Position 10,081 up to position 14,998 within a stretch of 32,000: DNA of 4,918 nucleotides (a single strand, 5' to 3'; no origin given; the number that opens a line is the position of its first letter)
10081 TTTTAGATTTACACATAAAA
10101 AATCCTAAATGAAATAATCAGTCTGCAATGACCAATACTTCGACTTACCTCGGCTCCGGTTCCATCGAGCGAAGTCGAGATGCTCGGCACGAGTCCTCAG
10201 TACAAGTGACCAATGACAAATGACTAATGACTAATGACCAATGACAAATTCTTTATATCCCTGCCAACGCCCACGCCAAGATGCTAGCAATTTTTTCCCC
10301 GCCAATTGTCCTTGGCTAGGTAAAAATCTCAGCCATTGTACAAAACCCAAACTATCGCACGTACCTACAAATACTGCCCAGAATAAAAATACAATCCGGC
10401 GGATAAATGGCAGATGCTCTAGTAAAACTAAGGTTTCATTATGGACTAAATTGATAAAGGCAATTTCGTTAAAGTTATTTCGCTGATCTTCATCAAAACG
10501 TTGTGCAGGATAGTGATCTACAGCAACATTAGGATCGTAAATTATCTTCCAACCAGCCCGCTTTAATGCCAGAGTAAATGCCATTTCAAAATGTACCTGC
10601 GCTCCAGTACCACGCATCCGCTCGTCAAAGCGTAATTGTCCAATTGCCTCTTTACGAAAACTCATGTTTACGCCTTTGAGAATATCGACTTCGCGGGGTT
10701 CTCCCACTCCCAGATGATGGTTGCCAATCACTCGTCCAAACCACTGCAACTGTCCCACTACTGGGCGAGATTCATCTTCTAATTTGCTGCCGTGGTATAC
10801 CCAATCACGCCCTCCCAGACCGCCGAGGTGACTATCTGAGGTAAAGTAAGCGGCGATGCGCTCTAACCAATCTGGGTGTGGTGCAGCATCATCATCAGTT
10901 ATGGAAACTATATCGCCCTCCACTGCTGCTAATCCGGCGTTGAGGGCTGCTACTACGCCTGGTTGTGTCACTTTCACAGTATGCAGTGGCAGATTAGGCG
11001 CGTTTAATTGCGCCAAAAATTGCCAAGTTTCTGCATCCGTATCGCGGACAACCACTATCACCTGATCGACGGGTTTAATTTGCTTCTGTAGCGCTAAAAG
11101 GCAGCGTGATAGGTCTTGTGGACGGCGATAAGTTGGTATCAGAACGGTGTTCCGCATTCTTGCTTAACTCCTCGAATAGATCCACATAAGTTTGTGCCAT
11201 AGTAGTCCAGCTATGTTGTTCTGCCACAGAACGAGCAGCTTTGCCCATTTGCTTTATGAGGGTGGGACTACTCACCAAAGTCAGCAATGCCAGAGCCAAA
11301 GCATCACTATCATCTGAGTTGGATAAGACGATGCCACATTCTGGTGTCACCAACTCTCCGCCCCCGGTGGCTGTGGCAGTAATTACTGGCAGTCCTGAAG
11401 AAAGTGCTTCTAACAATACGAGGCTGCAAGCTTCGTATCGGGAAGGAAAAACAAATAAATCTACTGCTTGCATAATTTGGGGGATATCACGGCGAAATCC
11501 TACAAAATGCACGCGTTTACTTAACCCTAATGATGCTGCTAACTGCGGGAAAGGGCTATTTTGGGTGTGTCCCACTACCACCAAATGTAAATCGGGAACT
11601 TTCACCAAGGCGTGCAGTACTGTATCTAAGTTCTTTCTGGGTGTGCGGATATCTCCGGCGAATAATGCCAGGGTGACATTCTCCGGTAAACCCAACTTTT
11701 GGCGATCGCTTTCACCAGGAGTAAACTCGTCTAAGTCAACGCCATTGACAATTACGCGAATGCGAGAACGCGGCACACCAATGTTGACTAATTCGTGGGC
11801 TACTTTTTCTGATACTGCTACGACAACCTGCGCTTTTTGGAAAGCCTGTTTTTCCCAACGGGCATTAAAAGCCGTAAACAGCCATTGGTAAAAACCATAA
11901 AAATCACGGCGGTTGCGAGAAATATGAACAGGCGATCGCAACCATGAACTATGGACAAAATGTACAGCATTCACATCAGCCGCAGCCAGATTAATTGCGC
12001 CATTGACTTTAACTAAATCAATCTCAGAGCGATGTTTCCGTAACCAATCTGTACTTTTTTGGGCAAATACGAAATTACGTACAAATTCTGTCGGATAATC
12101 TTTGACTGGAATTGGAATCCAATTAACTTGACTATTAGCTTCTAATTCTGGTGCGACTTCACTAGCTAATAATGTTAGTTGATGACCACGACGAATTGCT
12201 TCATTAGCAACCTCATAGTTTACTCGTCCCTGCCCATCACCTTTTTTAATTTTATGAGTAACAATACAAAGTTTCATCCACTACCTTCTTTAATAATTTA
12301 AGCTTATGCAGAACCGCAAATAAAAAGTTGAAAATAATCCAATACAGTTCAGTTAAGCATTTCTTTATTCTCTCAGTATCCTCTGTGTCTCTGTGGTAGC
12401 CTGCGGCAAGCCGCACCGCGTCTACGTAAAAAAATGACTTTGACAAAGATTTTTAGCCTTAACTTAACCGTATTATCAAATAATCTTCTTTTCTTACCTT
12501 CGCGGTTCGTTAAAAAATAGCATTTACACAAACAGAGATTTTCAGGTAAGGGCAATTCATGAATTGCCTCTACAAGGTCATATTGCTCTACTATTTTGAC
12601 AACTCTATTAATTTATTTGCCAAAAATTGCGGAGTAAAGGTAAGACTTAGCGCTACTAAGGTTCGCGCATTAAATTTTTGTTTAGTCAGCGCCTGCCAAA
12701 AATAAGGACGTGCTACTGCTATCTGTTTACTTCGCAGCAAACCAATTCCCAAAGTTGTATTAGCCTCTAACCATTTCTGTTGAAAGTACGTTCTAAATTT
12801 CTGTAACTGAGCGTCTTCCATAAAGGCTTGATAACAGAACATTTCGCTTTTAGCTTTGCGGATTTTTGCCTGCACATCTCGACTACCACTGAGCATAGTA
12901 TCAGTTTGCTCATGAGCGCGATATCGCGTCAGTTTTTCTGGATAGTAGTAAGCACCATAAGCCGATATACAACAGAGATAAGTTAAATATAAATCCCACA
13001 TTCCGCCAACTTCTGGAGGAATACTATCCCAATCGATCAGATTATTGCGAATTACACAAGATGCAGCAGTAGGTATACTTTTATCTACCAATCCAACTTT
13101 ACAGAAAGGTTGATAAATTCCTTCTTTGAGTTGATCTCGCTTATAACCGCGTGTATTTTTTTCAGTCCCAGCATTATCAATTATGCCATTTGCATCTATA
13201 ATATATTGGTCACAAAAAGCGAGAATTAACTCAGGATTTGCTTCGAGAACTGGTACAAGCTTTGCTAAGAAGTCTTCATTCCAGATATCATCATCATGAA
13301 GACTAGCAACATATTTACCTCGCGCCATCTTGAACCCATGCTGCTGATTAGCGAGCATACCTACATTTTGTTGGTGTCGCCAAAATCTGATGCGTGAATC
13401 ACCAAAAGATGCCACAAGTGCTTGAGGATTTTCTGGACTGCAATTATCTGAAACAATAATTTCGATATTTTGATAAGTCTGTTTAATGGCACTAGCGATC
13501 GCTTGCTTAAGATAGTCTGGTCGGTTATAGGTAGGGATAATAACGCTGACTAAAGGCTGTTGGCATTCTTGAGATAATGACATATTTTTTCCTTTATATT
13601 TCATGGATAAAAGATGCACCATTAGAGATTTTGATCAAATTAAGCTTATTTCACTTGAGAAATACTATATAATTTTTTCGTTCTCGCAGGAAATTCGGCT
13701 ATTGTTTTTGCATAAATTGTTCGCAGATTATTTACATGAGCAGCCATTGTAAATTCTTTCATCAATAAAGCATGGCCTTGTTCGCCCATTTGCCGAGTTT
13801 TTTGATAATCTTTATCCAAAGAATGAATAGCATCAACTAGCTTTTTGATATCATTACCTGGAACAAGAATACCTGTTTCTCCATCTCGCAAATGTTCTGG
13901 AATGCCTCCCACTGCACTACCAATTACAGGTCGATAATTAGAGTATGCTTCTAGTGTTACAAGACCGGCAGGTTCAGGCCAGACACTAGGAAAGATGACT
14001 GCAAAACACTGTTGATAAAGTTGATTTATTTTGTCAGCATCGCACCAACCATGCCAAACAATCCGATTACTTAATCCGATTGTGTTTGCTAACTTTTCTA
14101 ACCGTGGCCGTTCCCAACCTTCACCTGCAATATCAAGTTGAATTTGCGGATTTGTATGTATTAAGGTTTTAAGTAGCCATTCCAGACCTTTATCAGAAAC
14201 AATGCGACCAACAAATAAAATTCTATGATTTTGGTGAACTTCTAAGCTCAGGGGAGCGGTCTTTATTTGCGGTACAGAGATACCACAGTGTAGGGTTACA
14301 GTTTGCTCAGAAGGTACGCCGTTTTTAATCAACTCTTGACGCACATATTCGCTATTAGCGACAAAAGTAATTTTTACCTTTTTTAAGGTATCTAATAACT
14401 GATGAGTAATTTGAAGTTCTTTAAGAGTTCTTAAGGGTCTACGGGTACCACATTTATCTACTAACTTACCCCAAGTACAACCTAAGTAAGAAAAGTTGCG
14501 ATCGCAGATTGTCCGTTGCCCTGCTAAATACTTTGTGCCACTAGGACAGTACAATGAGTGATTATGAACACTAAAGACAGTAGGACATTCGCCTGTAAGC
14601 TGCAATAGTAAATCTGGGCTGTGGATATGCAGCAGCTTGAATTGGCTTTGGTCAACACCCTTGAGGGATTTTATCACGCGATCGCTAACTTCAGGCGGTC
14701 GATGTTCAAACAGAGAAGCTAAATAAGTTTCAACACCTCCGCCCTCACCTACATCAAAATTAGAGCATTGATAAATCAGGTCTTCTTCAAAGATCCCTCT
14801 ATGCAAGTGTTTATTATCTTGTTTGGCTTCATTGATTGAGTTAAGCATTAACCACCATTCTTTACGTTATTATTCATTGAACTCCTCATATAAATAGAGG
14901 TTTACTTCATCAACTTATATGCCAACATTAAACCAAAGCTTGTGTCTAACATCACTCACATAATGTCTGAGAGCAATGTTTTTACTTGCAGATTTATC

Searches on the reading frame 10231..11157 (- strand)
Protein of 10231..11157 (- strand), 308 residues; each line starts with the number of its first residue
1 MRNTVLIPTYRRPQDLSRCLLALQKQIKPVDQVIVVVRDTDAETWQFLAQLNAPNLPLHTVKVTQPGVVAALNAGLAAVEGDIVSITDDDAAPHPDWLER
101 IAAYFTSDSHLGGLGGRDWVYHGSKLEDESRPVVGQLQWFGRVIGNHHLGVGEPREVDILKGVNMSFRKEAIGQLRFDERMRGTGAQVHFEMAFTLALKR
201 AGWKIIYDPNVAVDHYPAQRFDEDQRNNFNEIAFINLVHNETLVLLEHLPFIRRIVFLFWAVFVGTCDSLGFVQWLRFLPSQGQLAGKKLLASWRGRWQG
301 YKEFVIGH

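Call 11: search_protein_families(library=pfam, proteins=[window:10231-11157:-], max_evalue=0.001)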
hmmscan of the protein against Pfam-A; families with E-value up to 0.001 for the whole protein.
window:10231-11157:- (308 aa): 2 families
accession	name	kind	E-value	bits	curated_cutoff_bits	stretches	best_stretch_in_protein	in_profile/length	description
PF13641.12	Glyco_tranf_2_3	-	7.8e-21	75.6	27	1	4-227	4-223/230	Glycosyltransferase like family 2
PF00535.33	Glycos_transf_2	-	4.3e-19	69.5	23.3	1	4-132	1-130/168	Glycosyl transferase family 2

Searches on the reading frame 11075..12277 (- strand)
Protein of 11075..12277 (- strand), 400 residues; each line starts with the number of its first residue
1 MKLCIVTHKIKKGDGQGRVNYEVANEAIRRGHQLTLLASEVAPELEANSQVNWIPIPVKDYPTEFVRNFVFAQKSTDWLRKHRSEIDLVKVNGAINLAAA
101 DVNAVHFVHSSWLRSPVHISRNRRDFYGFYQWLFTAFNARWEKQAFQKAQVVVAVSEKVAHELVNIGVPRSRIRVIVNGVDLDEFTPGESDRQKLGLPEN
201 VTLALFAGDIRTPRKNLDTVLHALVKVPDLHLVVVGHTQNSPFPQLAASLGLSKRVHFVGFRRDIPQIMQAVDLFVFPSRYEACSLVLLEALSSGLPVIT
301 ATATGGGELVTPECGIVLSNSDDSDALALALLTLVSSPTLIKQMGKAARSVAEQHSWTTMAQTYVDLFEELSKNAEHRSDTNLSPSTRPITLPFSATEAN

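Call 11: search_protein_families(library=pfam, proteins=[window:11075-12277:-], max_evalue=0.001)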
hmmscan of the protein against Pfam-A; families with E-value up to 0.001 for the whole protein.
window:11075-12277:- (400 aa): 6 families
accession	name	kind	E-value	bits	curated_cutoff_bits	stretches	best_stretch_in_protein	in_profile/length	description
PF13439.12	Glyco_transf_4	-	2.2e-30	106.4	28.5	1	14-183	2-169/170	Glycosyltransferase Family 4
PF00534.26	Glycos_transf_1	-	1.4e-29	103.3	26.4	1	190-350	4-171/172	Glycosyl transferases group 1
PF13692.12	Glyco_trans_1_4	-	1.5e-27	97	27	1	204-336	4-141/142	Glycosyl transferases group 1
PF13579.12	Glyco_trans_4_4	-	1.5e-12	48.5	29.7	1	15-179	2-158/158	Glycosyl transferase 4-like domain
PF20706.3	GT4-conflict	-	2.1e-10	40.6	26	1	103-336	108-356/385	Family 4 Glycosyltransferase in conflict systems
PF13524.12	Glyco_trans_1_2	-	1.8e-06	28.4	25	1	221-365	6-143/144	Glycosyl transferase-like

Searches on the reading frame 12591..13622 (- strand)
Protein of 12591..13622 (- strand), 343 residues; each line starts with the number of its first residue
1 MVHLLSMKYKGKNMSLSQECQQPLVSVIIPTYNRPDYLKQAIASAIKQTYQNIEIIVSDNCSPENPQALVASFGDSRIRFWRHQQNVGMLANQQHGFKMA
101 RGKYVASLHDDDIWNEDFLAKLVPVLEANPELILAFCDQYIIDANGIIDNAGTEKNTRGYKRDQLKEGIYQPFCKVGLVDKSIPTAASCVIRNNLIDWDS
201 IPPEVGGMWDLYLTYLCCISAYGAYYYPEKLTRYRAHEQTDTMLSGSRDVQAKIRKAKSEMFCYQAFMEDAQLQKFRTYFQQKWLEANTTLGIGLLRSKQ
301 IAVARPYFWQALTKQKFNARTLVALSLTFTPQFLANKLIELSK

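Call 11: search_protein_families(library=pfam, proteins=[window:12591-13622:-], max_evalue=0.001)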
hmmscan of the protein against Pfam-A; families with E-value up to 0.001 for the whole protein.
window:12591-13622:- (343 aa): 3 families
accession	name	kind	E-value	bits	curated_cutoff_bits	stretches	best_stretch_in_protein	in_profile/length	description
PF00535.33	Glycos_transf_2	-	2.8e-32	112.4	23.3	1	26-175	1-157/168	Glycosyl transferase family 2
PF13641.12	Glyco_tranf_2_3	-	5.5e-12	46.6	27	1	23-127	2-112/230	Glycosyltransferase like family 2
PF10111.15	Glyco_tranf_2_2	-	4.9e-06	26.7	27.3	1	26-142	1-127/276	Glycosyltransferase like family 2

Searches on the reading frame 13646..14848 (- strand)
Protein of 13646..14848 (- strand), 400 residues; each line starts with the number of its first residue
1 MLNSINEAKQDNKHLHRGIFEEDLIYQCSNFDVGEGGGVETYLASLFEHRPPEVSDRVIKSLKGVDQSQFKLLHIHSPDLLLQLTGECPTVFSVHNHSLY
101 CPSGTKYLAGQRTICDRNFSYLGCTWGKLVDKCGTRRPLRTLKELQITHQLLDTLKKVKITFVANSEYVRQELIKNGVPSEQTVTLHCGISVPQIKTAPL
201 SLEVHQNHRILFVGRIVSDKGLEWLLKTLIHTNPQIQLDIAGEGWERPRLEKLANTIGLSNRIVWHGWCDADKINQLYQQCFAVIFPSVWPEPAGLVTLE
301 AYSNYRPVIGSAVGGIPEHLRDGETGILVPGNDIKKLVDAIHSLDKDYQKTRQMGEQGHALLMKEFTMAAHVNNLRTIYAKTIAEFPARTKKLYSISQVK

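Call 11: search_protein_families(library=pfam, proteins=[window:13646-14848:-], max_evalue=0.001)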
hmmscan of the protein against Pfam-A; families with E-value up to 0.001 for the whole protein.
window:13646-14848:- (400 aa): 5 families
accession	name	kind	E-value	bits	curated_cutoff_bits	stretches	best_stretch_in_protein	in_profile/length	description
PF00534.26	Glycos_transf_1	-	3.7e-32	111.6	26.4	1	207-358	15-169/172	Glycosyl transferases group 1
PF13692.12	Glyco_trans_1_4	-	2e-29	103.1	27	1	208-344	2-139/142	Glycosyl transferases group 1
PF13524.12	Glyco_trans_1_2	-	3.2e-09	37.3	25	1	223-375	3-142/144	Glycosyl transferase-like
PF13439.12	Glyco_transf_4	-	1.1e-06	29.2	28.5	1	60-191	63-167/170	Glycosyltransferase Family 4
PF20706.3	GT4-conflict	-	0.00036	20.1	26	1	174-372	165-382/385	Family 4 Glycosyltransferase in conflict systems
